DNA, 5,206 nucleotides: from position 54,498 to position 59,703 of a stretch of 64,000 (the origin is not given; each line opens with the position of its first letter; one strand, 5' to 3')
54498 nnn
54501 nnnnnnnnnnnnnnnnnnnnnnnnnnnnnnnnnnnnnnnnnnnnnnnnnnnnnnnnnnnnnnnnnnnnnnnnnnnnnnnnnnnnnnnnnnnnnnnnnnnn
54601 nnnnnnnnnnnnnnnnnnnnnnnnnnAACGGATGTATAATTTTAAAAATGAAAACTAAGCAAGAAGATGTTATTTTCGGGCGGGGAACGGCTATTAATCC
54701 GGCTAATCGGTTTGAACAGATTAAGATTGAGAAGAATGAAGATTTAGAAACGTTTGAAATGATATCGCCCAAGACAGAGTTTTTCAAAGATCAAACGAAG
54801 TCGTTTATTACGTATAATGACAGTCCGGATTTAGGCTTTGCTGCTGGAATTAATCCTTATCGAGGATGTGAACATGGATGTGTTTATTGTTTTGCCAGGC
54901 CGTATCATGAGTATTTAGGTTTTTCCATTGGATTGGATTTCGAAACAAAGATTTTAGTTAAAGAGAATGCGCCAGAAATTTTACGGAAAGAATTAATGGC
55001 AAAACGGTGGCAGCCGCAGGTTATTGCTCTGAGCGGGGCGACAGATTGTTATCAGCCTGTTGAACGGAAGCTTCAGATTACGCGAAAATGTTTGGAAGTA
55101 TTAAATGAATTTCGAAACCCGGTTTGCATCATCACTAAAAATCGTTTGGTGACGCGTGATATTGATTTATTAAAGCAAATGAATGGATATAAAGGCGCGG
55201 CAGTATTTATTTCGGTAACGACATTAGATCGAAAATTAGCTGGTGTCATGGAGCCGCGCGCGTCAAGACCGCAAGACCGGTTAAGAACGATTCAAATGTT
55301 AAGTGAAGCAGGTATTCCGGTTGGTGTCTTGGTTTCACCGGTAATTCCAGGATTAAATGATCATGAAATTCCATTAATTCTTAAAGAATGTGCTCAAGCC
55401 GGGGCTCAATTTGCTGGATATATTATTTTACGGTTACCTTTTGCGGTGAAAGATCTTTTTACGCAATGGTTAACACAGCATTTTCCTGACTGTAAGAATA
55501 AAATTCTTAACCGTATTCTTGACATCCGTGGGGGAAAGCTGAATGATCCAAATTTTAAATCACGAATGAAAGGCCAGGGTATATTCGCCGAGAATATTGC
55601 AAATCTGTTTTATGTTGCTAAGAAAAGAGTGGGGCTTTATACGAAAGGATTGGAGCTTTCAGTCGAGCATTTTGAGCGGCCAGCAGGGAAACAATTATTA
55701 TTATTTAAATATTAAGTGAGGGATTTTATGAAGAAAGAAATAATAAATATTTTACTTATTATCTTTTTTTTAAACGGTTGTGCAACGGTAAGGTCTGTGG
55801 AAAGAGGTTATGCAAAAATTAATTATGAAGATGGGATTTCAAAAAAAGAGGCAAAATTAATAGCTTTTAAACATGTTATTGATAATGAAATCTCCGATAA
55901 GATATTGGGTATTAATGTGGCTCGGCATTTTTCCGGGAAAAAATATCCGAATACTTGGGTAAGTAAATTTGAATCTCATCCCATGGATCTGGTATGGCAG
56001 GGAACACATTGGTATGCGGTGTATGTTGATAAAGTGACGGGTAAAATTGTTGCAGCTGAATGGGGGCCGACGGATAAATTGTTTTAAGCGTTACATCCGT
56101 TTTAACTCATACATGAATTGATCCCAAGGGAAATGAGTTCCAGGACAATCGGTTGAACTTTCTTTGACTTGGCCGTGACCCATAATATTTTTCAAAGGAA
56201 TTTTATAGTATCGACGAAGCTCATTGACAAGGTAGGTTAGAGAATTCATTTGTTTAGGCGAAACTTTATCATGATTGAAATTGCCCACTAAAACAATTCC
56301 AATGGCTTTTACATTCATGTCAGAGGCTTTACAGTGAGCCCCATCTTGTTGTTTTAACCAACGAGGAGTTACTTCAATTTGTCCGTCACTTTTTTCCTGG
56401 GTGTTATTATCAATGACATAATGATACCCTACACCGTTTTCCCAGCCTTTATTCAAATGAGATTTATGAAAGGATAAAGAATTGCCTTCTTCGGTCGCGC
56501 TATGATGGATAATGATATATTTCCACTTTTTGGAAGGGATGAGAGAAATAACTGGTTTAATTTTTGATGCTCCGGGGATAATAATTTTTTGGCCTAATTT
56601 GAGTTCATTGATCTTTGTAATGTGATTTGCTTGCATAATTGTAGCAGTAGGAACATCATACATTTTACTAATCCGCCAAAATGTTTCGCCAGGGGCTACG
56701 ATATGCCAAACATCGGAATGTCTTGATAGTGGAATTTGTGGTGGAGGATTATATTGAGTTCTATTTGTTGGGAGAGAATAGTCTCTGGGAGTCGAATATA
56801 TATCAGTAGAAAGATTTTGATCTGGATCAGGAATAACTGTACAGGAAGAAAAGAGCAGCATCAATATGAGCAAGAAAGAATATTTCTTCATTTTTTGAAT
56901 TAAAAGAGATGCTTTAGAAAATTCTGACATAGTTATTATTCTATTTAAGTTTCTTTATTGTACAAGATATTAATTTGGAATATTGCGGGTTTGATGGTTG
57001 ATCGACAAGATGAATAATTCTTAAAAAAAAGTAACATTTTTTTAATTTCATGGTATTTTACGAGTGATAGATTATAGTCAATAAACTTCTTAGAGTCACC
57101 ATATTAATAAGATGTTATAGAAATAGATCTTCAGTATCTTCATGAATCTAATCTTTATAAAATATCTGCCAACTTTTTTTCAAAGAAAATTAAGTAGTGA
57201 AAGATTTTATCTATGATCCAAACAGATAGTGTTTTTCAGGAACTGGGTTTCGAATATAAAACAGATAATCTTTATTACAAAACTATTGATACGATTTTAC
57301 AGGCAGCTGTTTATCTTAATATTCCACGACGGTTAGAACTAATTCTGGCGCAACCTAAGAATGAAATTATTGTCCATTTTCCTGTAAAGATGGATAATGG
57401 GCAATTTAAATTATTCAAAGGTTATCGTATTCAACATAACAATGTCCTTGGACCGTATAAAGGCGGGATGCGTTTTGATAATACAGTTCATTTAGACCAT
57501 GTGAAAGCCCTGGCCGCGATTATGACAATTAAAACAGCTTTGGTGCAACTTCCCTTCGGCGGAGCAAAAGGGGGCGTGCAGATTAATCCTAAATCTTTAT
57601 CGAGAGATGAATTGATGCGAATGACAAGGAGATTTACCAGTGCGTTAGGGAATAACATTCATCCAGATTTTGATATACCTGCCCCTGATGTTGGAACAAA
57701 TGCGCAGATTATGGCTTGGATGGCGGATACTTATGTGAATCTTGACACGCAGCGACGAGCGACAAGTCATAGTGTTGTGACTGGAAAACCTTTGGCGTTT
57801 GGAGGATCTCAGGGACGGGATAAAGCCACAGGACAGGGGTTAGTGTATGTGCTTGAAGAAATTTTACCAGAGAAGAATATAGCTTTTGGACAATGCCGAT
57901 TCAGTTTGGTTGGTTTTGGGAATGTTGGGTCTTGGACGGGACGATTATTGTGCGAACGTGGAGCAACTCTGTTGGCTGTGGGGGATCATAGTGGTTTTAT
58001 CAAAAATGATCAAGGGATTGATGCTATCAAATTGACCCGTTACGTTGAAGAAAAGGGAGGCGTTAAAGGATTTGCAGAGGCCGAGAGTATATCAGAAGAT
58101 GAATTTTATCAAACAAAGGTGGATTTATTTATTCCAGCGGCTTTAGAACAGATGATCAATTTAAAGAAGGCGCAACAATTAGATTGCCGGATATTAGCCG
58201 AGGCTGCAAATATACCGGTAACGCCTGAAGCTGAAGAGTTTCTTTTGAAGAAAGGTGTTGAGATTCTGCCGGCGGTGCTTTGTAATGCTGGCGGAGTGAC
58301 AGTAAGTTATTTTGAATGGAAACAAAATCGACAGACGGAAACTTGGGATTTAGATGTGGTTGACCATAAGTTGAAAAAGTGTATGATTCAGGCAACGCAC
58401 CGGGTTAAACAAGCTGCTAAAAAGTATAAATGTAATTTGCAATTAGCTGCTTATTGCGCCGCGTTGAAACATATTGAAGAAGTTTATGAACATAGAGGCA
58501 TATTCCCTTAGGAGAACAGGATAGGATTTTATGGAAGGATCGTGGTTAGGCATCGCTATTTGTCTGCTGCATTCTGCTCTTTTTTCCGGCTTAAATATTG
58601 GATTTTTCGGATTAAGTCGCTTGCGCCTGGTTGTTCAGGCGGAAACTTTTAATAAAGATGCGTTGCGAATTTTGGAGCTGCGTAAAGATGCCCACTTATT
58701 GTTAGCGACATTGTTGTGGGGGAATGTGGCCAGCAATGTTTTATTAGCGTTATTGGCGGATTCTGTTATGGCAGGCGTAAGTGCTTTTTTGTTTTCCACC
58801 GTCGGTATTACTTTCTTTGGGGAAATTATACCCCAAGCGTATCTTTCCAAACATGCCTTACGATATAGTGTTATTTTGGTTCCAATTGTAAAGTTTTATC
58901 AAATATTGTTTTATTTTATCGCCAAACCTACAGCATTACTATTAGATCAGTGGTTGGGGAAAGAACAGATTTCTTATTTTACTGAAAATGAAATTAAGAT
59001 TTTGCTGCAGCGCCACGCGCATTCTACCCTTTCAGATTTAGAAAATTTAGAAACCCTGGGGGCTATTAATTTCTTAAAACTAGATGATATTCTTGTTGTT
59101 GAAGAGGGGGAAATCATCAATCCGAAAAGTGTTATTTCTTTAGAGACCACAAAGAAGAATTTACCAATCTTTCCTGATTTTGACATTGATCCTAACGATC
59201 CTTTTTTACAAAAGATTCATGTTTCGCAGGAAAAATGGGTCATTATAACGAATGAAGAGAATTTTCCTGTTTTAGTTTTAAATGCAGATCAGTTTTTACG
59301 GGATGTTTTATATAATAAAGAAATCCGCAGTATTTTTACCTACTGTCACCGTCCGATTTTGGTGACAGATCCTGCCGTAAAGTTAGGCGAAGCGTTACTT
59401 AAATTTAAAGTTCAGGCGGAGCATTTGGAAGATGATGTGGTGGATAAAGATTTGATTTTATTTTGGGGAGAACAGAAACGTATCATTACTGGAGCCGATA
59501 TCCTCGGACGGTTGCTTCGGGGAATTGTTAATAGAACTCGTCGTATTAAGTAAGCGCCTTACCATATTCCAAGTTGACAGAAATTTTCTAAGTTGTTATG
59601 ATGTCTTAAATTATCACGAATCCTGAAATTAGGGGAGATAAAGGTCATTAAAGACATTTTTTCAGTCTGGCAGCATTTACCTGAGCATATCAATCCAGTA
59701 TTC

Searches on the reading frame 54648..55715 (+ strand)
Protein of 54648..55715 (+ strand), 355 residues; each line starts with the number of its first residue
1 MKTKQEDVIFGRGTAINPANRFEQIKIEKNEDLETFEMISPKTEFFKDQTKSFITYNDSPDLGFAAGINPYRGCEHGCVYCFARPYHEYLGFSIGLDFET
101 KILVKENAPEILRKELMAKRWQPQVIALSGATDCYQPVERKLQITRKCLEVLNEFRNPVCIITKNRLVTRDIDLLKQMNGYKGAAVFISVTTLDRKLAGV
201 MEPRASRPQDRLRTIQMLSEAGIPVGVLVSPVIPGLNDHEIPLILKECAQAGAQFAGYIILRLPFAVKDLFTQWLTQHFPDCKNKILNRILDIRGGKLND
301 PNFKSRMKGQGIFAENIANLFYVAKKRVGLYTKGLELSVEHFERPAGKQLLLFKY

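Call 47: search_protein_families(library=pfam, proteins=[window:54648-55715:+], max_evalue=0.001)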
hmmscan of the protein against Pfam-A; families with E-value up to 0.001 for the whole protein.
window:54648-55715:+ (355 aa): 1 family
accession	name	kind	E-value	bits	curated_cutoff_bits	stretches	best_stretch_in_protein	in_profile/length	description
PF04055.27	Radical_SAM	-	1.5e-19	71.3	29.5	1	68-246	1-164/166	Radical SAM superfamily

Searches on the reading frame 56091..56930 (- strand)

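Call 47: search_protein_families(library=pfam, proteins=[window:56091-56930:-], max_evalue=0.001)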
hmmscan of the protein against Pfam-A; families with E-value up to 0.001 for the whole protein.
window:56091-56930:- (279 aa): 2 families
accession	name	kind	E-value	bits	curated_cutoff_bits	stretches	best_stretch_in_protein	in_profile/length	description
PF01510.30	Amidase_2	-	3.9e-21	76.2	26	1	134-264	3-130/131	N-acetylmuramoyl-L-alanine amidase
PF01476.26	LysM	-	2.2e-12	47.2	20.9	1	76-119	1-43/43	LysM domain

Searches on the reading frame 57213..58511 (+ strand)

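Call 47: search_protein_families(library=pfam, proteins=[window:57213-58511:+], max_evalue=0.001)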
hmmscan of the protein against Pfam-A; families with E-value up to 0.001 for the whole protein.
window:57213-58511:+ (432 aa): 2 families
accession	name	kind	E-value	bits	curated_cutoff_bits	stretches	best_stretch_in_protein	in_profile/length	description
PF00208.27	ELFV_dehydrog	-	1.6e-66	224.9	23.4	1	197-429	1-241/241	Glutamate/Leucine/Phenylalanine/Valine dehydrogenase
PF02812.23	ELFV_dehydrog_N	-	2.9e-54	182.7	25.3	1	48-174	1-127/129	Glu/Leu/Phe/Val dehydrogenase, dimerisation domain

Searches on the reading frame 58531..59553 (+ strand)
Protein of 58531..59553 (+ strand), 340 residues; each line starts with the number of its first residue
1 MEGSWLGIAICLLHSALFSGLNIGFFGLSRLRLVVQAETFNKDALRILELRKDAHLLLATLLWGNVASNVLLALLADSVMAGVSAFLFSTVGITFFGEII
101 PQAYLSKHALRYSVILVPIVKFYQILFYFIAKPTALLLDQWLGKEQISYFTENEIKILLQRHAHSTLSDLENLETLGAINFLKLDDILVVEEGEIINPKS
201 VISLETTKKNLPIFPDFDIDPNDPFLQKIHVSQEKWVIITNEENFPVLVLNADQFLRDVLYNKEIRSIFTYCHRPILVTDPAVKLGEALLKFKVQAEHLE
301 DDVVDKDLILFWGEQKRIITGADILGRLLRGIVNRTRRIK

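Call 47: search_protein_families(library=pfam, proteins=[window:58531-59553:+], max_evalue=0.001)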
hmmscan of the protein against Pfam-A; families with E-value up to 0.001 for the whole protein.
window:58531-59553:+ (340 aa): 1 family
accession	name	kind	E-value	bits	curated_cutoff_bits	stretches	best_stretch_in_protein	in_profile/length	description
PF01595.25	CNNM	-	5.7e-31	108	28.4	1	7-165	2-174/181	Cyclin M transmembrane N-terminal domain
